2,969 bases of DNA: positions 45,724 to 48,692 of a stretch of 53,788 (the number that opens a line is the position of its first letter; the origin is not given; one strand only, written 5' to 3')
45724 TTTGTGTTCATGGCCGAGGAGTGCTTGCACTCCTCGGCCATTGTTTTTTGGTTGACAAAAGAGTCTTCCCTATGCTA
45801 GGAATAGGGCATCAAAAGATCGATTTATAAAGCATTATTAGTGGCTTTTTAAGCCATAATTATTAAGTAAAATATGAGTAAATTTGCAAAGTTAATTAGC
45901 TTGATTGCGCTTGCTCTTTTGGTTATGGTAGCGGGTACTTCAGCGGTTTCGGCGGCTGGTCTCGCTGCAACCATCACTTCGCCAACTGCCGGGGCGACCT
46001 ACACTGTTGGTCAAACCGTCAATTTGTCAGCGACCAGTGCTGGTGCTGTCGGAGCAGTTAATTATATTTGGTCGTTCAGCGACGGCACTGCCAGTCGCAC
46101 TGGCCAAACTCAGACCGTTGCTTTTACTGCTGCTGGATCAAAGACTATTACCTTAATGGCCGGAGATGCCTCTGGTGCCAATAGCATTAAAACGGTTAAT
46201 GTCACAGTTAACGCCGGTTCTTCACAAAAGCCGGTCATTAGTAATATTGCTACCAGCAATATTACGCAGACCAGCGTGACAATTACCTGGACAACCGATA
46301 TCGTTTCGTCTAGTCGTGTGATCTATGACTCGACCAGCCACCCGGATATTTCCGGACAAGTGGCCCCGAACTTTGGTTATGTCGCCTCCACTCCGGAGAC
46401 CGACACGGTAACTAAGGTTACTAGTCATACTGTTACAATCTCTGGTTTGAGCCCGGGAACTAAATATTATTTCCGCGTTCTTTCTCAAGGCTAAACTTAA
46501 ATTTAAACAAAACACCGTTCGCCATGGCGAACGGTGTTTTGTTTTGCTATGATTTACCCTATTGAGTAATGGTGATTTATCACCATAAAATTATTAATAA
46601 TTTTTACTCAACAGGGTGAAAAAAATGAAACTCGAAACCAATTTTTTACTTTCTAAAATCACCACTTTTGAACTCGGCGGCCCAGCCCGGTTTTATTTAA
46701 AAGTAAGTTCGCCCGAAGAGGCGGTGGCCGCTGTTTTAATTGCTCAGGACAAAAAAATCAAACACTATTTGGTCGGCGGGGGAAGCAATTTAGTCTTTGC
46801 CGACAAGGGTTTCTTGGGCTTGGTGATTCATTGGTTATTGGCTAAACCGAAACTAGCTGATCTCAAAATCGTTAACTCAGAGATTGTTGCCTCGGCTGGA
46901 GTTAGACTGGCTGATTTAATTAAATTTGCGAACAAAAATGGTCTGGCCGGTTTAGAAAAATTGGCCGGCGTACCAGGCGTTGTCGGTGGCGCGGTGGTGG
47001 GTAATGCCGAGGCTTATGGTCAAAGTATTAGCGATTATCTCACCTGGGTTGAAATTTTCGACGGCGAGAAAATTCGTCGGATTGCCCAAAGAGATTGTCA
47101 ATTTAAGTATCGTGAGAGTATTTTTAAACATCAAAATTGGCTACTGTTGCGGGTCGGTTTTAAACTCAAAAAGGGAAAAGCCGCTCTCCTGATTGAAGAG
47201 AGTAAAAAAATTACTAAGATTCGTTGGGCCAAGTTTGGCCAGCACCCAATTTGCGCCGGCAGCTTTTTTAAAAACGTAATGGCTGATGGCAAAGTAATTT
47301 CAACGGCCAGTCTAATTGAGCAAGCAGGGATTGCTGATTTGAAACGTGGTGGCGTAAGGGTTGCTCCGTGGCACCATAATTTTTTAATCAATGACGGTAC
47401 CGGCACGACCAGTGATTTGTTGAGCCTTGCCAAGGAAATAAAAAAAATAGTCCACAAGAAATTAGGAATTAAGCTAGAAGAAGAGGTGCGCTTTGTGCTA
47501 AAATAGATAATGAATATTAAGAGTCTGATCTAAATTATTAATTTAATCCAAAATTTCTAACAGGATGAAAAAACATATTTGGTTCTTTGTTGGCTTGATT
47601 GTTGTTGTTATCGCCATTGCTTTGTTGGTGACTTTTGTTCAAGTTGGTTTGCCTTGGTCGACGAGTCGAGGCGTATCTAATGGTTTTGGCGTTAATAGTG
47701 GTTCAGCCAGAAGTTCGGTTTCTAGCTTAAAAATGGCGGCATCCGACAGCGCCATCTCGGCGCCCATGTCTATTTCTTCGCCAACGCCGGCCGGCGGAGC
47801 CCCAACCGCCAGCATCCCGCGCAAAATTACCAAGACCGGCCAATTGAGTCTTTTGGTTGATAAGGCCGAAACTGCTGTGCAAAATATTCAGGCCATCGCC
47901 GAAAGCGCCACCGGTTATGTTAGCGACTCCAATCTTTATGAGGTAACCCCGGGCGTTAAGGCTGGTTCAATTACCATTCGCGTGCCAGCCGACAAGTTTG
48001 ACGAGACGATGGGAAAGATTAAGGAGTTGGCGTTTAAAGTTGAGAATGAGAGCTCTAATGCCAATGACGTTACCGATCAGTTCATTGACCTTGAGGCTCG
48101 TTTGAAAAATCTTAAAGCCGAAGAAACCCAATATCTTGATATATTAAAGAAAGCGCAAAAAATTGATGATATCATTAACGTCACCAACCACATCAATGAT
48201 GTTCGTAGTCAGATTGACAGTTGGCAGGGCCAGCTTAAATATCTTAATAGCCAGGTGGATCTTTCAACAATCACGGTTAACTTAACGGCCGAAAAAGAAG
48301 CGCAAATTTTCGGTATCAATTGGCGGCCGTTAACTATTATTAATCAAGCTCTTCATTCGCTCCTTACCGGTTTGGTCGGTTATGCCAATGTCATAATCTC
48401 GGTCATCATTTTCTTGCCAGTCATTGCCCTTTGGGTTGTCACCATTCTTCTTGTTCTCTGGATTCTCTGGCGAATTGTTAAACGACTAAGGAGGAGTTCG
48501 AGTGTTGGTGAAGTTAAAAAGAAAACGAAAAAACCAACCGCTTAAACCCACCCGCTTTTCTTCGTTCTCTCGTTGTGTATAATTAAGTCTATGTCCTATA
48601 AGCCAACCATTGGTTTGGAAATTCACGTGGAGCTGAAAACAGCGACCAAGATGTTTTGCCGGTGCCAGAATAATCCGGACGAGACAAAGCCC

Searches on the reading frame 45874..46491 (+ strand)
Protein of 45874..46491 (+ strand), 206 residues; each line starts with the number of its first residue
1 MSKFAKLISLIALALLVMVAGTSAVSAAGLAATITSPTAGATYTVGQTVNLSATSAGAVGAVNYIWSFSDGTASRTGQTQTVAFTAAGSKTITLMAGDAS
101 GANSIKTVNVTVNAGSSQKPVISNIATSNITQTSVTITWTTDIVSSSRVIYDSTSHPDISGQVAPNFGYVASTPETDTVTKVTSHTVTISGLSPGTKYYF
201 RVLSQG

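Call 10: search_protein_families(library=pfam, proteins=[window:45874-46491:+], max_evalue=0.001)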
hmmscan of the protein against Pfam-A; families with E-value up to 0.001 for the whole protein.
window:45874-46491:+ (206 aa): 5 families
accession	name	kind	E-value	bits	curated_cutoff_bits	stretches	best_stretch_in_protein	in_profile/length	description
PF16656.11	Pur_ac_phosph_N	-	5.4e-11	43.4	30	1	125-205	6-81/93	Purple acid Phosphatase, N-terminal domain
PF18911.6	PKD_4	-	4.6e-10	39.9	27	1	40-112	11-85/85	PKD domain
PF00041.27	fn3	-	9.1e-07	29.4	25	1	123-203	4-67/84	Fibronectin type III domain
PF00801.26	PKD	-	8.7e-06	26.1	23.5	1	43-107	11-76/80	PKD domain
PF17957.7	Big_7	-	5.5e-05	24.2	24.1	1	32-93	3-69/70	Bacterial Ig domain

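Call 18: find_homologous_proteins(query=window:45874-46491:+, max_evalue=1e-10)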
Query window:45874-46491:+ (206 aa): 64 proteins with E <= 1e-10 among 1345 candidates.
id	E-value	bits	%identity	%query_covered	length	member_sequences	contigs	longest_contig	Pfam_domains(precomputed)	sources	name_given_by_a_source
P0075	6.9e-116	403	100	100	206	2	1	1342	PF00801.27,PF00041.28,PF18911.7,PF16656.12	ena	-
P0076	3.5e-98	345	84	100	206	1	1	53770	PF00041.28,PF18911.7,PF16656.12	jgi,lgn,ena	-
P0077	2.5e-96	339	83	100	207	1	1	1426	PF00041.28,PF18911.7,PF16656.12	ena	-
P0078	5.3e-96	338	84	100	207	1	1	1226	PF00041.28,PF18911.7,PF16656.12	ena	-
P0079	1.6e-92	326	79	100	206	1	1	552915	PF17957.8,PF00041.28,PF18911.7,PF16656.12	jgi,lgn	jgi:PKD repeat protein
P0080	1.1e-89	317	79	100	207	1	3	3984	PF00041.28,PF18911.7,PF16656.12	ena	-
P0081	4.3e-89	315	85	86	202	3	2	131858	PF18911.7,PF16656.12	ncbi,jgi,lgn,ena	ncbi:MAG: fibronectin type III domain-containing protein [Candidatus Paceibacterota bacterium]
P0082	4.2e-88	312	78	100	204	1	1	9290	PF00801.27,PF00041.28,PF18911.7,PF16656.12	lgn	-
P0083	1.8e-87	310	75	100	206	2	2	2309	PF00801.27,PF18911.7,PF16656.12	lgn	-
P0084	1.1e-86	307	77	98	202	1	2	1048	PF00801.27,PF00041.28,PF18911.7,PF16656.12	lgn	-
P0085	3.5e-86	306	75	100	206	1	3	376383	PF00041.28,PF18911.7,PF16656.12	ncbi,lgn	-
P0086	1.2e-85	304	76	100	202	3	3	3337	PF00801.27,PF00041.28,PF18911.7,PF16656.12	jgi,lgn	jgi:PKD repeat protein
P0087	3.6e-85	303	76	98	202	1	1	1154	PF18911.7,PF16656.12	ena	-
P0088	1.0e-83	298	75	98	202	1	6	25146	PF17957.8,PF00041.28,PF18911.7,PF16656.12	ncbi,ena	-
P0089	1.9e-83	297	75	100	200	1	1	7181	PF00801.27,PF00041.28,PF18911.7,PF16656.12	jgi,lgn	-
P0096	1.8e-68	248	63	100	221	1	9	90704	PF00041.28,PF18911.7,PF16656.12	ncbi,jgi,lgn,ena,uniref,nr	ncbi:MAG: hypothetical protein COV08_01585 [Candidatus Vogelbacteria bacterium CG10_big_fil_rev_8_21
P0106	4.3e-56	208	61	86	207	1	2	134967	PF22352.3,PF00041.28,PF18911.7,PF16656.12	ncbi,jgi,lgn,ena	ncbi:MAG: PKD domain-containing protein [Candidatus Paceibacterota bacterium]|jgi:hypothetical prote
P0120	1.4e-50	190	50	100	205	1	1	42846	PF22352.3,PF00801.27,PF00041.28,PF18911.7,PF16656.12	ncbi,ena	-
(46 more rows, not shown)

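Call 19: find_encoding_contigs(protein=P0076, flank=8000, max_places=3)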
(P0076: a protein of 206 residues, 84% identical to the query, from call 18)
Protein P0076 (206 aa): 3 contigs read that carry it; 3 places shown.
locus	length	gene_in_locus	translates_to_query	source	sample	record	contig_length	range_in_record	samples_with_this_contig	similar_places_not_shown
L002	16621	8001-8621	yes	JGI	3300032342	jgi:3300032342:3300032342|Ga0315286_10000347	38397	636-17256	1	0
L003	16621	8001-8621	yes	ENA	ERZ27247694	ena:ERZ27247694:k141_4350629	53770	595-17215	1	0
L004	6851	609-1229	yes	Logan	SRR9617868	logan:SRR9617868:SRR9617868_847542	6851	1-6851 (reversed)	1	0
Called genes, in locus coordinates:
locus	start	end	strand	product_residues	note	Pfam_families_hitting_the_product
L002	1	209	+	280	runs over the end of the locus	?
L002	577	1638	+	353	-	PF13407:Peripla_BP_4 (faint), PF13433:Peripla_BP_5, PF13458:Peripla_BP_6, PF01094:ANF_receptor (weak)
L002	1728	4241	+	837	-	PF07517:SecA_DEAD, PF01043:SecA_PP_bind, PF21090:P-loop_SecA, PF07516:SecA_SW, PF02810:SEC-C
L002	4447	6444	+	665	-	-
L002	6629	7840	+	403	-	PF18911:PKD_4 (weak), PF03793:PASTA (weak)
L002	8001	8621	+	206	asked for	PF18911:PKD_4, PF00041:fn3 (weak), PF16656:Pur_ac_phosph_N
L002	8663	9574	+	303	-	PF01565:FAD_binding_4, PF02873:MurB_C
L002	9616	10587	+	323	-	PF14257:DUF4349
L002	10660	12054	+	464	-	PF02934:GatB_N, PF02637:GatB_Yqey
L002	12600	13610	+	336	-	PF00044:Gp_dh_N, PF02800:Gp_dh_C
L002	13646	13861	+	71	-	PF18929:DUF5678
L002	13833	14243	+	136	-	-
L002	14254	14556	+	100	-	-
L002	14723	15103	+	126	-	PF02502:LacAB_rpiB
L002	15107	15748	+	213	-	PF00834:Ribul_P_3_epim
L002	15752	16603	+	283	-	PF13292:DXP_synthase_N, PF00456:Transketolase_N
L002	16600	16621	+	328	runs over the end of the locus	PF02779:Transket_pyr, PF02780:Transketolase_C, PF22613:Transketolase_C_1 (faint)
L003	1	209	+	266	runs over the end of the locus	?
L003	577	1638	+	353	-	PF13407:Peripla_BP_4 (faint), PF13433:Peripla_BP_5, PF13458:Peripla_BP_6, PF01094:ANF_receptor (weak)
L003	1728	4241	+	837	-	PF07517:SecA_DEAD, PF01043:SecA_PP_bind, PF21090:P-loop_SecA, PF07516:SecA_SW, PF02810:SEC-C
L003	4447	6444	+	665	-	-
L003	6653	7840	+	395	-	PF17957:Big_7 (faint), PF18911:PKD_4 (weak), PF03793:PASTA (weak)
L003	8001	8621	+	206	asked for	PF18911:PKD_4, PF00041:fn3 (weak), PF16656:Pur_ac_phosph_N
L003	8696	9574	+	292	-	PF01565:FAD_binding_4, PF02873:MurB_C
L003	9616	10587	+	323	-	PF14257:DUF4349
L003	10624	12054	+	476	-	PF02934:GatB_N, PF02637:GatB_Yqey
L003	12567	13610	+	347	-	PF00044:Gp_dh_N, PF02800:Gp_dh_C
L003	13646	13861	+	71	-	PF18929:DUF5678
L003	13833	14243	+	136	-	-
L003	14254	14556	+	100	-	-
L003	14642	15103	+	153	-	PF02502:LacAB_rpiB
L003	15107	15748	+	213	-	PF00834:Ribul_P_3_epim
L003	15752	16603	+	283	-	PF13292:DXP_synthase_N, PF00456:Transketolase_N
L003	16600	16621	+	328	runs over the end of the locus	PF02779:Transket_pyr, PF02780:Transketolase_C, PF22613:Transketolase_C_1 (faint)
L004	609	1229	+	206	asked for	PF18911:PKD_4, PF00041:fn3 (weak), PF16656:Pur_ac_phosph_N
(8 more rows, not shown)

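Call 20: find_encoding_contigs(protein=P0079, flank=8000, max_places=3)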
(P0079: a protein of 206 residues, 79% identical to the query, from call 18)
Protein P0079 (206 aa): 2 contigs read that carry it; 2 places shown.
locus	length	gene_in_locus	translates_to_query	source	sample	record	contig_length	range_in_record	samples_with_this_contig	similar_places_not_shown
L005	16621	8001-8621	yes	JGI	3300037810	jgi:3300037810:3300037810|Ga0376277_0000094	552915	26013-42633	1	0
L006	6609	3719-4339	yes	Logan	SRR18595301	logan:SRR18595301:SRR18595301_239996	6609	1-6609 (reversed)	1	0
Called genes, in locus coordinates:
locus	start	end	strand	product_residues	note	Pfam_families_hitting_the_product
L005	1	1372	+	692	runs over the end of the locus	PF04932:Wzy_C, PF14559:TPR_19 (faint)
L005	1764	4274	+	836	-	PF07517:SecA_DEAD, PF01043:SecA_PP_bind, PF21090:P-loop_SecA, PF07516:SecA_SW, PF02810:SEC-C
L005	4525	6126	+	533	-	-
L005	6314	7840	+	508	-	PF18884:TSP3_bac (weak), PF03793:PASTA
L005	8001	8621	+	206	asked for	PF17957:Big_7 (weak), PF18911:PKD_4, PF00041:fn3 (weak), PF16656:Pur_ac_phosph_N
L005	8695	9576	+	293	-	PF01565:FAD_binding_4, PF02873:MurB_C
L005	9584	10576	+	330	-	PF14257:DUF4349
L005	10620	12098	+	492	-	PF02934:GatB_N, PF02637:GatB_Yqey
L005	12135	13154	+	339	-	PF00044:Gp_dh_N, PF02800:Gp_dh_C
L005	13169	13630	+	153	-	PF02502:LacAB_rpiB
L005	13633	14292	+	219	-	PF00834:Ribul_P_3_epim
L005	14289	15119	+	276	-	PF13292:DXP_synthase_N, PF00456:Transketolase_N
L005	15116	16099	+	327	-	PF02779:Transket_pyr, PF02780:Transketolase_C, PF22613:Transketolase_C_1 (weak)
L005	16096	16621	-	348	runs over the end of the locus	PF00294:PfkB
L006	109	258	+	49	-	-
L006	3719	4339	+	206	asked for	PF17957:Big_7 (weak), PF18911:PKD_4, PF00041:fn3 (weak), PF16656:Pur_ac_phosph_N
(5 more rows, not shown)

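Call 21: find_encoding_contigs(protein=P0081, flank=8000, max_places=3)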
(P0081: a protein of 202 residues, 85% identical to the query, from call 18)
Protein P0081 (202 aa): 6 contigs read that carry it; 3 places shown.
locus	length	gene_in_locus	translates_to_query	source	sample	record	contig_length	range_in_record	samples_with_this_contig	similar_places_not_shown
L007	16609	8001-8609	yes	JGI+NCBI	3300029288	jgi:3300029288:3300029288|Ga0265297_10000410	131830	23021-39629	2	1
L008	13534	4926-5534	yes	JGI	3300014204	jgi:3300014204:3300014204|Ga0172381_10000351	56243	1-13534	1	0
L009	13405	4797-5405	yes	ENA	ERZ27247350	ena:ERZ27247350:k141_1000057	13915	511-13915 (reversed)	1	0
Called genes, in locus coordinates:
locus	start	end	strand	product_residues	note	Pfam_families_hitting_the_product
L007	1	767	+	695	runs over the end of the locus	PF04932:Wzy_C, PF13428:TPR_14 (faint), PF14559:TPR_19 (faint)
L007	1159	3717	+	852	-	PF07517:SecA_DEAD, PF01043:SecA_PP_bind, PF21090:P-loop_SecA, PF07516:SecA_SW, PF02810:SEC-C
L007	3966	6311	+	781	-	-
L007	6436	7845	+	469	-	-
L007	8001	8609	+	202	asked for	PF18911:PKD_4, PF16656:Pur_ac_phosph_N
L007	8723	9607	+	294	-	PF01565:FAD_binding_4, PF02873:MurB_C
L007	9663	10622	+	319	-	PF14257:DUF4349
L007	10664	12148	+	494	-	PF02934:GatB_N, PF02637:GatB_Yqey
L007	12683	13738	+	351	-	PF00044:Gp_dh_N, PF02800:Gp_dh_C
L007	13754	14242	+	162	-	PF02502:LacAB_rpiB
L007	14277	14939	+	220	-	PF00834:Ribul_P_3_epim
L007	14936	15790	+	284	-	PF13292:DXP_synthase_N (weak), PF00456:Transketolase_N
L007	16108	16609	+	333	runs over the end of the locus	PF02779:Transket_pyr, PF02780:Transketolase_C, PF22613:Transketolase_C_1 (weak)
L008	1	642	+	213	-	?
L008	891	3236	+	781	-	-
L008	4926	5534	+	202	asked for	PF18911:PKD_4, PF16656:Pur_ac_phosph_N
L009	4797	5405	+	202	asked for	PF18911:PKD_4, PF16656:Pur_ac_phosph_N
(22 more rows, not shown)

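Call 56: search_protein_families(library=pfam, proteins=[L003:6629-7837:+, L005:6314-7837:+, L007:6469-7842:+], max_evalue=0.1)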
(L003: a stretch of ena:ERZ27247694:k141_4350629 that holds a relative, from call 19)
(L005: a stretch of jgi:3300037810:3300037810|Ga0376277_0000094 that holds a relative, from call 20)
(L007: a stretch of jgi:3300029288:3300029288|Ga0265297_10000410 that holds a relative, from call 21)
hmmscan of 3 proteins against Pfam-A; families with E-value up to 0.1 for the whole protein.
L003:6629-7837:+ (403 aa): 5 families
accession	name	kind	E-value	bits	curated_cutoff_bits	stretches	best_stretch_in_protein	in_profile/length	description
PF03793.24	PASTA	-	3.2e-08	33.9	23.2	1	244-305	1-64/64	PASTA domain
PF18911.6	PKD_4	-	3.9e-06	27.3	27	1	140-215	3-75/85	PKD domain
PF17957.7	Big_7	-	2.3e-05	25.4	24.1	1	141-166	1-26/70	Bacterial Ig domain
PF00801.26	PKD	-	0.0055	17.1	23.5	1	158-215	15-72/80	PKD domain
PF13927.12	Ig_3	-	0.021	15.7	30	0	145-207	4-60/78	Immunoglobulin domain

L005:6314-7837:+ (508 aa): 4 families
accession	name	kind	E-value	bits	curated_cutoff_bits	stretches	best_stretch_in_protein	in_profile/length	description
PF03793.24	PASTA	-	1e-18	67.4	23.2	2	274-335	1-64/64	PASTA domain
PF18884.5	TSP3_bac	-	4.1e-07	30.2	25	1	243-264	1-22/22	Bacterial TSP3 repeat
PF10342.15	Kre9_KNH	-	0.0025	19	24.6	0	302-356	1-54/94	Kre9/KNH-like N-terminal Ig-like domain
PF17957.7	Big_7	-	0.0072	17.4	24.1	1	413-443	2-31/70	Bacterial Ig domain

L007:6469-7842:+ (458 aa): 2 families
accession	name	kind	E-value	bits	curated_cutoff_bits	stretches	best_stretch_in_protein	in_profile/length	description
PF03793.24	PASTA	-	7.6e-16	58.3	23.2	2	228-290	1-64/64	PASTA domain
PF13620.12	CarboxypepD_reg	-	0.042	14.7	32.3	0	394-430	46-81/82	Carboxypeptidase regulatory-like domain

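Call 57: search_protein_families(library=ncbifam, proteins=[window:45874-46491:+], max_evalue=0.1)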
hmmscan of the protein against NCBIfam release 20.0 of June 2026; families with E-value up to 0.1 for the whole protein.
window:45874-46491:+ (206 aa): 0 families

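Call 62: find_encoding_contigs(protein=P0096, flank=8000, max_places=2)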
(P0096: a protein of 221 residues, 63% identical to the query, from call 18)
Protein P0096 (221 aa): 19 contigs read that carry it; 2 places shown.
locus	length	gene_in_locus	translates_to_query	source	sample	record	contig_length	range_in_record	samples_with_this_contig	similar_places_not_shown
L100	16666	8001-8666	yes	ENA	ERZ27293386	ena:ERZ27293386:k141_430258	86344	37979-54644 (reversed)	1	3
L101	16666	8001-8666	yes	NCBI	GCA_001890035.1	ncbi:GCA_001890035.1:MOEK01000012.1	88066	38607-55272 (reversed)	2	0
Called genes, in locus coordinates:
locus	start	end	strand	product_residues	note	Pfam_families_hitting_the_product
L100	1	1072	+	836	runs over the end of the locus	PF07517:SecA_DEAD, PF01043:SecA_PP_bind, PF21090:P-loop_SecA, PF07516:SecA_SW, PF02810:SEC-C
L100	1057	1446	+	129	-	PF04266:ASCH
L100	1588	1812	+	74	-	PF03693:ParD_antitoxin (weak)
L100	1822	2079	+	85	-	PF05015:HigB-like_toxin (weak)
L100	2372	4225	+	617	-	-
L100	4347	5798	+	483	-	-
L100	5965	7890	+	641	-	-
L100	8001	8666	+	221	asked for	PF18911:PKD_4, PF00041:fn3 (weak), PF16656:Pur_ac_phosph_N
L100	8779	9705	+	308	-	PF01565:FAD_binding_4, PF02873:MurB_C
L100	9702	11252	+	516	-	PF02934:GatB_N, PF02637:GatB_Yqey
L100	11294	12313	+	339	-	PF00044:Gp_dh_N, PF02800:Gp_dh_C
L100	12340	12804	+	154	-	PF02502:LacAB_rpiB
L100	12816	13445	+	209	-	PF00834:Ribul_P_3_epim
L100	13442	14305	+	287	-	PF13292:DXP_synthase_N, PF00456:Transketolase_N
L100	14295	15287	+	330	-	PF02779:Transket_pyr, PF02780:Transketolase_C, PF22613:Transketolase_C_1 (weak)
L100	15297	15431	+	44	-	-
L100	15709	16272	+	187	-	PF20803:PaaX_M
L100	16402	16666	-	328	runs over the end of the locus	PF00294:PfkB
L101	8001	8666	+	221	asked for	PF18911:PKD_4, PF00041:fn3 (weak), PF16656:Pur_ac_phosph_N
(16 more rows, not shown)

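Call 95: search_protein_families(library=phrogs, proteins=[window:45874-46491:+], max_evalue=0.001)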
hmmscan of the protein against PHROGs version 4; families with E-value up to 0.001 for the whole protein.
window:45874-46491:+ (206 aa): 0 families

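Call 100: find_encoding_contigs(protein=P0120, flank=8000, max_places=1)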
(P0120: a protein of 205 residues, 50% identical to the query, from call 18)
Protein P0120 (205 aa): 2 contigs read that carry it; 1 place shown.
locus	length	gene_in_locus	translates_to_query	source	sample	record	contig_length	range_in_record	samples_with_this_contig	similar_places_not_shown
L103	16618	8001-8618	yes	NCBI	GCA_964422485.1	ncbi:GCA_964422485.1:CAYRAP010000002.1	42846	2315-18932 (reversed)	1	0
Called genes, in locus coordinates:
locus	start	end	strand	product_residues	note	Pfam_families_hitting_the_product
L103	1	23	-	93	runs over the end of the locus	-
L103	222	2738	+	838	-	PF07517:SecA_DEAD, PF01043:SecA_PP_bind, PF21090:P-loop_SecA, PF07516:SecA_SW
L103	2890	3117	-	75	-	-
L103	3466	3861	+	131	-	PF13840:ACT_7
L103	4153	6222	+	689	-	PF01471:PG_binding_1 (weak)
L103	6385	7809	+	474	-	-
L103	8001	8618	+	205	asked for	PF00801:PKD (weak), PF18911:PKD_4, PF22352:K319L-like_PKD (weak), PF00041:fn3 (weak), PF16656:Pur_ac_phosph_N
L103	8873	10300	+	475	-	PF02934:GatB_N, PF02637:GatB_Yqey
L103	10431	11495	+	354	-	PF00044:Gp_dh_N, PF02800:Gp_dh_C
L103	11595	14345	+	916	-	-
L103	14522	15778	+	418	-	-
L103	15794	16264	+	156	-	PF02502:LacAB_rpiB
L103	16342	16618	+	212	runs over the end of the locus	PF00834:Ribul_P_3_epim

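Call 101: find_encoding_contigs(protein=P0106, flank=8000, max_places=1)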
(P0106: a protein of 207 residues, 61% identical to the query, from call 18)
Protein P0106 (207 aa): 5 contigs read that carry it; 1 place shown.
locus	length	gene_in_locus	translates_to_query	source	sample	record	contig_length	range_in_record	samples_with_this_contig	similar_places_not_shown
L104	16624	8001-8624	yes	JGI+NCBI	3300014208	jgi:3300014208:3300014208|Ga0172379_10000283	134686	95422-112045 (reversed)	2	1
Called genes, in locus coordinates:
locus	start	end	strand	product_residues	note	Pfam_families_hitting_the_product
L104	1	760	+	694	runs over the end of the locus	PF04932:Wzy_C, PF14559:TPR_19 (faint)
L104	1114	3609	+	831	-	PF07517:SecA_DEAD, PF01043:SecA_PP_bind, PF21090:P-loop_SecA, PF07516:SecA_SW, PF02810:SEC-C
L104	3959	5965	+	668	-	-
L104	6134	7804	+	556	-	PF03793:PASTA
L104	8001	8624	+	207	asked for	PF18911:PKD_4, PF22352:K319L-like_PKD (weak), PF00041:fn3 (weak), PF16656:Pur_ac_phosph_N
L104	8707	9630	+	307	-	PF01565:FAD_binding_4, PF02873:MurB_C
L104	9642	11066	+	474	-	PF02934:GatB_N, PF02637:GatB_Yqey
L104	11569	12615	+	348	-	PF00044:Gp_dh_N, PF02800:Gp_dh_C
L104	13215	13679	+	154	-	PF02502:LacAB_rpiB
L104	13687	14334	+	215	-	PF00834:Ribul_P_3_epim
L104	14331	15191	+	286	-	PF13292:DXP_synthase_N, PF00456:Transketolase_N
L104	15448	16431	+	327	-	PF02779:Transket_pyr, PF02780:Transketolase_C, PF22613:Transketolase_C_1 (weak)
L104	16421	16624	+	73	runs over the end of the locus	PF07866:DUF1653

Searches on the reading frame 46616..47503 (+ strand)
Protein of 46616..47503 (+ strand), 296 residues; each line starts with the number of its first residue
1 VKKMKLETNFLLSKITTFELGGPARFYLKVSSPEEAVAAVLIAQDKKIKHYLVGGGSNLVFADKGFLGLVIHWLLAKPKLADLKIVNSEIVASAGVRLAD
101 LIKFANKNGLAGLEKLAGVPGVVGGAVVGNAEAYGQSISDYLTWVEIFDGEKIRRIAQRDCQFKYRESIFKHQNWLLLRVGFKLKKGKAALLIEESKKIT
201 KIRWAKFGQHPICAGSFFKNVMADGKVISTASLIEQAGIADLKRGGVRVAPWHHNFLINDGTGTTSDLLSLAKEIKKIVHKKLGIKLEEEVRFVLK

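Call 10: search_protein_families(library=pfam, proteins=[window:46616-47503:+], max_evalue=0.001)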
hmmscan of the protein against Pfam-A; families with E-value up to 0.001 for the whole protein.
window:46616-47503:+ (296 aa): 2 families
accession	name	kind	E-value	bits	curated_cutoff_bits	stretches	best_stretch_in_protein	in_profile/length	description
PF02873.21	MurB_C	-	2.7e-22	79.2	27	1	197-294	4-99/99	UDP-N-acetylenolpyruvoylglucosamine reductase, C-terminal domain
PF01565.28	FAD_binding_4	-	9.1e-18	64.7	26.4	1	26-150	3-131/139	FAD binding domain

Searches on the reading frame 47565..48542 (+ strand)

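Call 10: search_protein_families(library=pfam, proteins=[window:47565-48542:+], max_evalue=0.001)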
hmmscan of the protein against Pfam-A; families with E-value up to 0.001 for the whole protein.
window:47565-48542:+ (326 aa): 1 family
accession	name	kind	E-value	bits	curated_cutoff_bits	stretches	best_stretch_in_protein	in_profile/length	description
PF14257.11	DUF4349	-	7e-54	182.8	27.7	1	86-298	1-208/213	Domain of unknown function (DUF4349)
